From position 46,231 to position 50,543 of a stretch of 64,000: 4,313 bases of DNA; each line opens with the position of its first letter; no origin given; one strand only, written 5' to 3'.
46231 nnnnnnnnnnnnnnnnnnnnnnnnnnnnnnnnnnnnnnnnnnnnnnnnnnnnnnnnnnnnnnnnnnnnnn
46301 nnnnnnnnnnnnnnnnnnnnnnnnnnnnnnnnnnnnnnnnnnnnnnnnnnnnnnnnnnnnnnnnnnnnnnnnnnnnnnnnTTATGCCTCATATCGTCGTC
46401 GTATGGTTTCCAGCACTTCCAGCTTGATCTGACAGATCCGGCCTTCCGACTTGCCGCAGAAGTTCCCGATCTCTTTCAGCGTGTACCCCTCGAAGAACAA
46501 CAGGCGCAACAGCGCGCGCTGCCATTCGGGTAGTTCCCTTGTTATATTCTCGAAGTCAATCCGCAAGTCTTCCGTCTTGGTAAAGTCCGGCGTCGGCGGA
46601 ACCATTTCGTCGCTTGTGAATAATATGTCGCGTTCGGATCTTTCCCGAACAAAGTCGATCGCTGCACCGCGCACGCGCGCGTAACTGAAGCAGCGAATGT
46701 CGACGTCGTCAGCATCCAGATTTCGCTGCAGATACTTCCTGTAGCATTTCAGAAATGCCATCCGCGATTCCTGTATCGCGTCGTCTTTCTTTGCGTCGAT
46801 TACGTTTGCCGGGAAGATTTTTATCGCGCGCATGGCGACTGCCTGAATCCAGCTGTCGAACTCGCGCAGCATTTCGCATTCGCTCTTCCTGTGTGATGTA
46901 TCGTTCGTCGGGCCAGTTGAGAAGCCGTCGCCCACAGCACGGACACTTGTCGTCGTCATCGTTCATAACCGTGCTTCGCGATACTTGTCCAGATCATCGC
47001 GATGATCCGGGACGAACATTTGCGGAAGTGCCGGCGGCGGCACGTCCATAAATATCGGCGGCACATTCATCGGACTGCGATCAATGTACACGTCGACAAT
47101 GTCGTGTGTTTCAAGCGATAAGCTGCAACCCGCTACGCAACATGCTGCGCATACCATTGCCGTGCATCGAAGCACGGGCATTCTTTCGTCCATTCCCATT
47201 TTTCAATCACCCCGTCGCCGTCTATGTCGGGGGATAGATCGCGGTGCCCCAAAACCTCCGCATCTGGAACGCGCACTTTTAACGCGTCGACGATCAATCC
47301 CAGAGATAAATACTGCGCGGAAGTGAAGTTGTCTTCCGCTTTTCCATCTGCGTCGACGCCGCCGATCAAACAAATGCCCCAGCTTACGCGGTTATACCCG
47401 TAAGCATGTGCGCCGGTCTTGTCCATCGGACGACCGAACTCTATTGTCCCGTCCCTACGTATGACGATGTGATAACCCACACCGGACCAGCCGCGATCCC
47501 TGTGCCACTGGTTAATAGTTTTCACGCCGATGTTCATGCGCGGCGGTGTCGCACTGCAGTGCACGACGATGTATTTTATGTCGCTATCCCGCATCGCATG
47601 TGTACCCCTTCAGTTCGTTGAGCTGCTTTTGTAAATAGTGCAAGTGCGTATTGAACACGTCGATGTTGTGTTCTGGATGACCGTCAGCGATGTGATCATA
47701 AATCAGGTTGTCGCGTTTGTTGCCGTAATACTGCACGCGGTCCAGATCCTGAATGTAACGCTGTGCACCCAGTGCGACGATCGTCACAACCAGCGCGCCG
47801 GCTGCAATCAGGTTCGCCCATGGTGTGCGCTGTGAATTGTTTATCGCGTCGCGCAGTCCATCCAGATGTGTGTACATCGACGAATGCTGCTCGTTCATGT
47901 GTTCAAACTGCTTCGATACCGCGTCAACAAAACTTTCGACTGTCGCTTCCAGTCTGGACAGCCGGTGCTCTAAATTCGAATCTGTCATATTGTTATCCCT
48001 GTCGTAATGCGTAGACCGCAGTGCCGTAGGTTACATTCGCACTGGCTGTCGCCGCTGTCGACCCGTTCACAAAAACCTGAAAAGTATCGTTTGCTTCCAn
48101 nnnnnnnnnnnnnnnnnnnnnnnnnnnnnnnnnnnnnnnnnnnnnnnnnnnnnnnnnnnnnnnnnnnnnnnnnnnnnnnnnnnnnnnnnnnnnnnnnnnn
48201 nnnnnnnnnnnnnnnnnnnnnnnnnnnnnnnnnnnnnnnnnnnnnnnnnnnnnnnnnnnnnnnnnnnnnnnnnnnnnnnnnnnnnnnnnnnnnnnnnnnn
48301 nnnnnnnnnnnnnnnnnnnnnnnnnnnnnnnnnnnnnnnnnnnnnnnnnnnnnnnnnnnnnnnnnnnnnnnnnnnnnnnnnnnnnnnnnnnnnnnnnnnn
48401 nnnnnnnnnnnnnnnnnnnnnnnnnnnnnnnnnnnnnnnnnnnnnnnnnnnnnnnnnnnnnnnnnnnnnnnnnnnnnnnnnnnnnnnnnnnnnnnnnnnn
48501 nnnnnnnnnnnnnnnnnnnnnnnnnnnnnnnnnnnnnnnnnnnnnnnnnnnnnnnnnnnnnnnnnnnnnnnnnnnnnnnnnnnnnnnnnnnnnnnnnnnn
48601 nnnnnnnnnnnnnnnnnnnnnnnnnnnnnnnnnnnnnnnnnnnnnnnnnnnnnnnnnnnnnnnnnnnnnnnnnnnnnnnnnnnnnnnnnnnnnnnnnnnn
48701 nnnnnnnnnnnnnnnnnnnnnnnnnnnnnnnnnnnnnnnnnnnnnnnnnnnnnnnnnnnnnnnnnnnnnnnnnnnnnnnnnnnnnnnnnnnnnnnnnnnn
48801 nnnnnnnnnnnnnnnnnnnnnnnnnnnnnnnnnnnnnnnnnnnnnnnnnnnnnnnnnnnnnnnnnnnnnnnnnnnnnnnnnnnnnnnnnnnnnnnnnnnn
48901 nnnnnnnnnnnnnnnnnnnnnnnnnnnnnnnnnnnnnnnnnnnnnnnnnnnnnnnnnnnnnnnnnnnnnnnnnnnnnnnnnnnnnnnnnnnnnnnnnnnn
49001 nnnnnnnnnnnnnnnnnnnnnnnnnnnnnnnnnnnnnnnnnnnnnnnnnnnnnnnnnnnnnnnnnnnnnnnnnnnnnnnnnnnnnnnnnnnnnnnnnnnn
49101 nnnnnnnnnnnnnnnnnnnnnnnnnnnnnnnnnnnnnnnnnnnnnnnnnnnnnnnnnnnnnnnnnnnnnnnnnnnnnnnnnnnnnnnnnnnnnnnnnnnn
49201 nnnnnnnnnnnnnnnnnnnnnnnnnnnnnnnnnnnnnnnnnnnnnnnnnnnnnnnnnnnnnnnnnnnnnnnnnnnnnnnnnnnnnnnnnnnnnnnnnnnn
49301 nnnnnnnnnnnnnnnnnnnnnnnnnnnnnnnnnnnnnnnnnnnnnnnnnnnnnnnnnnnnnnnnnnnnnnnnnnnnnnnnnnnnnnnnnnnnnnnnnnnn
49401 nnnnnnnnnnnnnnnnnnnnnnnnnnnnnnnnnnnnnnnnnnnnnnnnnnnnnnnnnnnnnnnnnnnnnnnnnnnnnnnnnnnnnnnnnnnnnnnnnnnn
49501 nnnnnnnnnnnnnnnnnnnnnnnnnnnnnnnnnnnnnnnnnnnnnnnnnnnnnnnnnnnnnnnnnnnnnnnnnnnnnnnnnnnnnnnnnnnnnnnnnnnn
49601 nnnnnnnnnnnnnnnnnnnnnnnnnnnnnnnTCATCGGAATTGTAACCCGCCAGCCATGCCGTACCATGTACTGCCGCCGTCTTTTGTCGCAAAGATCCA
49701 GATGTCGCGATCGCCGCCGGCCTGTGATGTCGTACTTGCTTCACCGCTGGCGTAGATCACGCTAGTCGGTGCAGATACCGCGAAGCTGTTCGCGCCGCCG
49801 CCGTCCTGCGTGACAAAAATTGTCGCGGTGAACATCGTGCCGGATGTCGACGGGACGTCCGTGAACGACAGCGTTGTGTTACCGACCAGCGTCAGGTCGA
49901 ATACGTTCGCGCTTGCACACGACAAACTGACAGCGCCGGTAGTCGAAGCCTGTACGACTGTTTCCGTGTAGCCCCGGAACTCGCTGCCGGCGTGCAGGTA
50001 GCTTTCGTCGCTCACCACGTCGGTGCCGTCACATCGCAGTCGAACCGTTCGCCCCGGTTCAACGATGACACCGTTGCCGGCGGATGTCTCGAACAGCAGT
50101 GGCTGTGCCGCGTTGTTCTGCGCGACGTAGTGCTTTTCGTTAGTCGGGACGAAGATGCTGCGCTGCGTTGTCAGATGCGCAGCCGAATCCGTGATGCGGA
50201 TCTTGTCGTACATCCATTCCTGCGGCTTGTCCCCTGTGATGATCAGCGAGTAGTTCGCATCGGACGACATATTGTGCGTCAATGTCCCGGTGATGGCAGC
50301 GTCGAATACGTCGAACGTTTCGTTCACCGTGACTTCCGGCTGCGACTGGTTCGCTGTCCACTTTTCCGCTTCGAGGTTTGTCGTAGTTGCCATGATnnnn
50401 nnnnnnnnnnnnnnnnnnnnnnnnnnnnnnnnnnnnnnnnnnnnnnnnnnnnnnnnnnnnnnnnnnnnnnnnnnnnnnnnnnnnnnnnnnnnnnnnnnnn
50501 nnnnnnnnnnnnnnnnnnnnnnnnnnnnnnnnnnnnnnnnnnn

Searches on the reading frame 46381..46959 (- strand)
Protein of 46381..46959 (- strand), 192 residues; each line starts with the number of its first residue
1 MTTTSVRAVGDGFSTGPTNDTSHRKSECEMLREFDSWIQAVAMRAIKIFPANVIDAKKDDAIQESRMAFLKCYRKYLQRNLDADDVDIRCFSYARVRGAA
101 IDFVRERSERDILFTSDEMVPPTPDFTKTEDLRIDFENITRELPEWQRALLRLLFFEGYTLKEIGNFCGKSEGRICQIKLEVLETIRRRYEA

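Call 10: search_protein_families(library=phrogs, proteins=[window:46381-46959:-], max_evalue=0.001)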
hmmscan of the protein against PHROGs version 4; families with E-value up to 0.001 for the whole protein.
window:46381-46959:- (192 aa): 3 families
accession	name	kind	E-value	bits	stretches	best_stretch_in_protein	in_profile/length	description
phrog_1740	-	transcription regulation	7.5e-14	52.1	1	30-191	61-217/567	RNA polymerase sigma factor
phrog_351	-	transcription regulation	4.2e-11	43.2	1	119-191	658-727/928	RNA polymerase sigma factor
phrog_36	-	transcription regulation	0.00016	22.4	1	130-190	127-187/220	transcriptional regulator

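Call 30: search_dna_similar(query=window:46381-46959:-, collection=phages, mode=protein, max_rows=25)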
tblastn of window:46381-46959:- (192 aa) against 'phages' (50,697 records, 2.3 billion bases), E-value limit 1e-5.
No match.
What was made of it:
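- Tried and rejected: The sigma factor has no match in isolate phages (call 30).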

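Call 33: search_protein_families(library=pfam, proteins=[window:46381-46959:-], max_evalue=0.1)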
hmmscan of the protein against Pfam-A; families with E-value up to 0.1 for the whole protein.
window:46381-46959:- (192 aa): 4 families
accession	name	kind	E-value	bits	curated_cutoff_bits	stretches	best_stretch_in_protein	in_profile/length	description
PF04545.22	Sigma70_r4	-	1.7e-10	40.7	24.1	1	142-187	4-49/50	Sigma-70, region 4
PF08281.18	Sigma70_r4_2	-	0.00034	20.7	25.7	1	137-173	5-41/54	Sigma-70, region 4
PF04542.20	Sigma70_r2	-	0.02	15.1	24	1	58-108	23-69/71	Sigma-70 region 2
PF03279.18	Lip_A_acyltrans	-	0.092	12.4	22.3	0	23-82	3-61/295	Bacterial lipid A biosynthesis acyltransferase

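Call 45: find_encoding_contigs(protein=window:46381-46959:-, flank=10000, max_places=6)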
Protein window:46381-46959:- (192 aa): no gene with exactly this product is on record in the collection.

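Call 46: find_encoding_contigs(protein=window:46381-46872:-, flank=10000, max_places=6)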
Protein window:46381-46872:- (163 aa): 7 contigs read that carry it; 1 place shown.
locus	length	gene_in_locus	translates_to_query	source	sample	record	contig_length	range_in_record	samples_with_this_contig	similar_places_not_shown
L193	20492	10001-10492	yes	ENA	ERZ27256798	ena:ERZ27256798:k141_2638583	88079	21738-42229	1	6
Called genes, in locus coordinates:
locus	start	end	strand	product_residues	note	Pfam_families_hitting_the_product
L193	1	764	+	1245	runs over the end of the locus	PF10145:PhageMin_Tail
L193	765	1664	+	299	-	PF09343:DUF2460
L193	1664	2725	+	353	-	PF09931:Phage_phiJL001_Gp84_N, PF09356:Phage_BR0599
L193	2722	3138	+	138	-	PF00877:NLPC_P60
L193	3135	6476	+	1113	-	PF13550:Phage-tail_3, PF23666:Rcc01698_C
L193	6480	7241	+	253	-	-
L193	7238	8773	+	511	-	PF13385:Laminin_G_3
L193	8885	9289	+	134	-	-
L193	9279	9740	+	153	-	PF01510:Amidase_2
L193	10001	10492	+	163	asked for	PF04545:Sigma70_r4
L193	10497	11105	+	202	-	-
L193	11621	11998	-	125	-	-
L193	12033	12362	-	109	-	-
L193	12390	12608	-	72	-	-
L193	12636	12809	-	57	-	-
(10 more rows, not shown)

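Call 100: search_protein_families(library=ncbifam, proteins=[window:46381-46872:-], max_evalue=0.01)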
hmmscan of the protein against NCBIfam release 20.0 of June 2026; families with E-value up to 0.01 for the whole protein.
window:46381-46872:- (163 aa): 20 families
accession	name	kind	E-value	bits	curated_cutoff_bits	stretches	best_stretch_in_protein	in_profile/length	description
TIGR02479.1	FliA_WhiG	subfamily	2.7e-15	56.7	189.6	2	96-160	158-222/224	FliA/WhiG family RNA polymerase sigma factor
TIGR02937.1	sigma70-ECF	superfamily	1.7e-14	53.8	42.9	1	23-160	25-164/165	sigma-70 family RNA polymerase sigma factor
NF005413.0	PRK06986.1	subfamily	6.1e-13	49.2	201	1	100-162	175-237/241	RNA polymerase sigma factor FliA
NF004935.0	PRK06288.1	equivalog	1.3e-08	34.9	343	1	98-158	199-259/270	RNA polymerase sigma factor WhiG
NF058625.1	sigma_PG0214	equivalog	1.3e-05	25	130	1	30-146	32-146/170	GFO_1088 family ECF-type sigma factor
TIGR02959.1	SigZ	equivalog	3.2e-05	23.8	168.65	1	28-142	21-129/170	RNA polymerase sigma factor SigZ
NF005809.0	PRK07670.1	equivalog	3.3e-05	23.5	326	1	86-160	176-249/255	FliA/WhiG family RNA polymerase sigma factor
NF053879.1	RNAPolSigSigVBac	equivalog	4.6e-05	23.1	190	1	56-143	52-137/160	RNA polymerase sigma factor SigV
NF009091.0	PRK12427.1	equivalog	4.8e-05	23.1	339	0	113-158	183-228/233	FliA/WhiG family RNA polymerase sigma factor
NF005642.0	PRK07405.1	subfamily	7.9e-05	22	524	1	95-160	239-308/318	RNA polymerase sigma factor SigD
NF004572.0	PRK05911.1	equivalog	8.4e-05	22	378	1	105-158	197-250/257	RNA polymerase sigma factor sigma-28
NF007215.0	PRK09637.1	equivalog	0.00022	21.3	212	1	29-140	28-133/181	RNA polymerase sigma factor SigZ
NF007225.0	PRK09643.1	equivalog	0.00024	20.8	190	1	29-146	54-167/204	RNA polymerase sigma factor SigM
TIGR02983.1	SigE-fam_strep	subfamily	0.00032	20.6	141.55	1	30-145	34-142/162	SigE family RNA polymerase sigma factor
TIGR02980.1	SigBFG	subfamily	0.00043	20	234.35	1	72-160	138-225/227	SigB/SigF/SigG family RNA polymerase sigma factor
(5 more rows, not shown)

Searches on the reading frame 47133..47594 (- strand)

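Call 28: search_protein_families(library=phrogs, proteins=[window:47133-47594:-], max_evalue=0.001)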
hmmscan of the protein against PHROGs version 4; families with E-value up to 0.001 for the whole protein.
window:47133-47594:- (153 aa): 4 families
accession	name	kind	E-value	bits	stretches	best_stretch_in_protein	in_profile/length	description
phrog_822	-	lysis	2.1e-61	208.4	1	4-150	22-155/215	amidase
phrog_1493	-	lysis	1.4e-21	78.2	1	4-144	32-155/394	endolysin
phrog_35436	-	lysis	6e-19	69.3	1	6-122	20-130/266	amidase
phrog_21433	-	lysis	9.5e-14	52.8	1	2-150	3-156/174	endolysin; inhibits RNA polymerase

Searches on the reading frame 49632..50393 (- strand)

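Call 28: search_protein_families(library=phrogs, proteins=[window:49632-50393:-], max_evalue=0.001)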
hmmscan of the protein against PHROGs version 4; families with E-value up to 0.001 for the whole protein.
window:49632-50393:- (253 aa): 8 families
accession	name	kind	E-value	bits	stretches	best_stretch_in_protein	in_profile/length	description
phrog_9017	-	tail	5.2e-11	44.1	1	143-249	48-155/159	tail fiber protein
phrog_7760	-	tail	2.2e-09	38.5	1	145-246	116-216/223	tail fiber protein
phrog_29506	-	unknown function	6.8e-06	26.7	1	138-247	169-281/288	-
phrog_24774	-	unknown function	2.4e-05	25.3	1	151-249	157-253/258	-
phrog_20194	-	unknown function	5.6e-05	23.3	1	143-240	391-485/495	-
phrog_22179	-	tail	0.00022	21.8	1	165-246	159-237/244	tail fiber protein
phrog_15388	-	unknown function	0.00079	19.9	1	1-47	1-47/345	-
phrog_32568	-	tail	0.00098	19.9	0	161-246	91-171/177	tail fiber protein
